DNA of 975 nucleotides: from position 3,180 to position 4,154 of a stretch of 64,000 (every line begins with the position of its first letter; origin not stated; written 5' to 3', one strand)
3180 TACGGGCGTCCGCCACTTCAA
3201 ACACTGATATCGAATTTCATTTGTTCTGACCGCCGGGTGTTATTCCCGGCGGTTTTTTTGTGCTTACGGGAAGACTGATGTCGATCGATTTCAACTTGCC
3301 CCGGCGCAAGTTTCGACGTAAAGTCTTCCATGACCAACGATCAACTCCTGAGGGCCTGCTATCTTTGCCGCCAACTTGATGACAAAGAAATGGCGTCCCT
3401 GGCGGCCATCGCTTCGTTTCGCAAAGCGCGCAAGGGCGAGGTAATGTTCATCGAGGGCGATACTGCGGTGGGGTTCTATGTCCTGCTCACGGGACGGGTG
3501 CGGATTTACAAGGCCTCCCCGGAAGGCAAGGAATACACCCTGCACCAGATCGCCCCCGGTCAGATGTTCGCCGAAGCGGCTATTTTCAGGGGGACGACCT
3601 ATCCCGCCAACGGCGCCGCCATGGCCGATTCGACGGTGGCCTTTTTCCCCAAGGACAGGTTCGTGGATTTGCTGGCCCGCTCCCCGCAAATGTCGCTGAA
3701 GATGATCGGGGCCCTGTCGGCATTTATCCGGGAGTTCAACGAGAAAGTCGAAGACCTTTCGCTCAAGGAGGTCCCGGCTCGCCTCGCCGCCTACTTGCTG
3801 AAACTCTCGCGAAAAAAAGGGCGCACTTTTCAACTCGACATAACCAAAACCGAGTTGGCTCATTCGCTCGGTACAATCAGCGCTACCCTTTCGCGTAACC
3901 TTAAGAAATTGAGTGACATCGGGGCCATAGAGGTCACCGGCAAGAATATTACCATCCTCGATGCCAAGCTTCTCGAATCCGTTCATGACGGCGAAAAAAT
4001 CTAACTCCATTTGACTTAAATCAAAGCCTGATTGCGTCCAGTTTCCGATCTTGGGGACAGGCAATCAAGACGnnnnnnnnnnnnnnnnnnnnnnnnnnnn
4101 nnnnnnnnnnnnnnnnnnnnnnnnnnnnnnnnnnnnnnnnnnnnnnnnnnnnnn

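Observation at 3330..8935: Crp/Fnr-linked operon combining a FrdX-like ferredoxin, a NapH-like polyferredoxin, an HAO-family octahaem cytochrome and a 3-TM hexahaem cytochrome: a candidate uncharacterised respiratory or detoxifying module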

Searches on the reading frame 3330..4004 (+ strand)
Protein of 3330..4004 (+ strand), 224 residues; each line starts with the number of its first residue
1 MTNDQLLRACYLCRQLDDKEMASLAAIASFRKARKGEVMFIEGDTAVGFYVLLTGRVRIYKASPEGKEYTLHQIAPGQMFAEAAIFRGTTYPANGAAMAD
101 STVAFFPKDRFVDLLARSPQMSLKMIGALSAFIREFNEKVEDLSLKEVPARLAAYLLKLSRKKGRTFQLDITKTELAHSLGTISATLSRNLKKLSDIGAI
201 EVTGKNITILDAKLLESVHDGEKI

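Call 3: search_protein_families(library=pfam, proteins=[window:3330-4004:+], max_evalue=0.01)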
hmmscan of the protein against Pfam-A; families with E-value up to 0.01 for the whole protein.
window:3330-4004:+ (224 aa): 2 families
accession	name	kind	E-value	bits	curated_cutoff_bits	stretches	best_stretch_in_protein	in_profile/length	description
PF00027.35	cNMP_binding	-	2.4e-22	79.2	27.5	1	31-117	2-88/89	Cyclic nucleotide-binding domain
PF13545.12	HTH_Crp_2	-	4e-16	59.2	27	1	150-217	1-69/70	Crp-like helix-turn-helix domain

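Call 4: search_protein_families(library=ncbifam, proteins=[window:3330-4004:+], max_evalue=0.01)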
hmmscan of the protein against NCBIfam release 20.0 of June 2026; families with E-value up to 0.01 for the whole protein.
window:3330-4004:+ (224 aa): 13 families
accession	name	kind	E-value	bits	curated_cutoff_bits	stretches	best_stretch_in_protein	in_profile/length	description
NF006901.0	PRK09392.1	equivalog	2.1e-24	86.2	211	1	5-217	7-219/236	transcriptional activator FtrB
NF008365.0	PRK11161.1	subfamily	4.3e-19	68.8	228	1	14-219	32-243/250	fumarate/nitrate reduction transcriptional regulator Fnr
NF008732.0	PRK11753.1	equivalog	5e-18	65.3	266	1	18-212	13-213/214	cAMP-activated global transcriptional regulator CRP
NF050806.1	TransRegFixKCaul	equivalog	4.7e-13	48.9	300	1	19-218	14-213/215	transcriptional regulator FixK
NF050815.1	TransActFtrBCaul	equivalog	3.7e-12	46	300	1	8-215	12-219/251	transcriptional activator FtrB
TIGR03697.1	NtcA_cyano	equivalog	1.3e-11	44.6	244.95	1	36-213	1-186/193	global nitrogen regulator NtcA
NF052518.1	TransRegLdrP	equivalog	1.7e-11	44.5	300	1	32-217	3-186/195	transcriptional regulator LdrP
NF010499.0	PRK13918.1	equivalog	1.9e-10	40.6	274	1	34-218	18-200/205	CRP/FNR family transcriptional regulator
NF045989.1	TransRegFnrLRhodb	equivalog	1.8e-09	37.2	300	1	7-215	15-231/245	transcriptional regulator FnrL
NF041163.2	encap_f2b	equivalog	6.9e-09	35.3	400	1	7-130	73-198/450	family 2B encapsulin nanocompartment shell protein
NF058543.1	ActPatMycb56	equivalog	4e-08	32.5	460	1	18-127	9-116/317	acetyltransferase Pat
NF053664.1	TransRegPtrACyano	equivalog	6.6e-06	25.6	300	1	50-206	31-186/196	Crp/Fnr family transcriptional regulator PtrA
TIGR03896.1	cyc_nuc_ocin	subfamily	1.4e-05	24.6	161.05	1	11-118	144-251/317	bacteriocin-type transport-associated protein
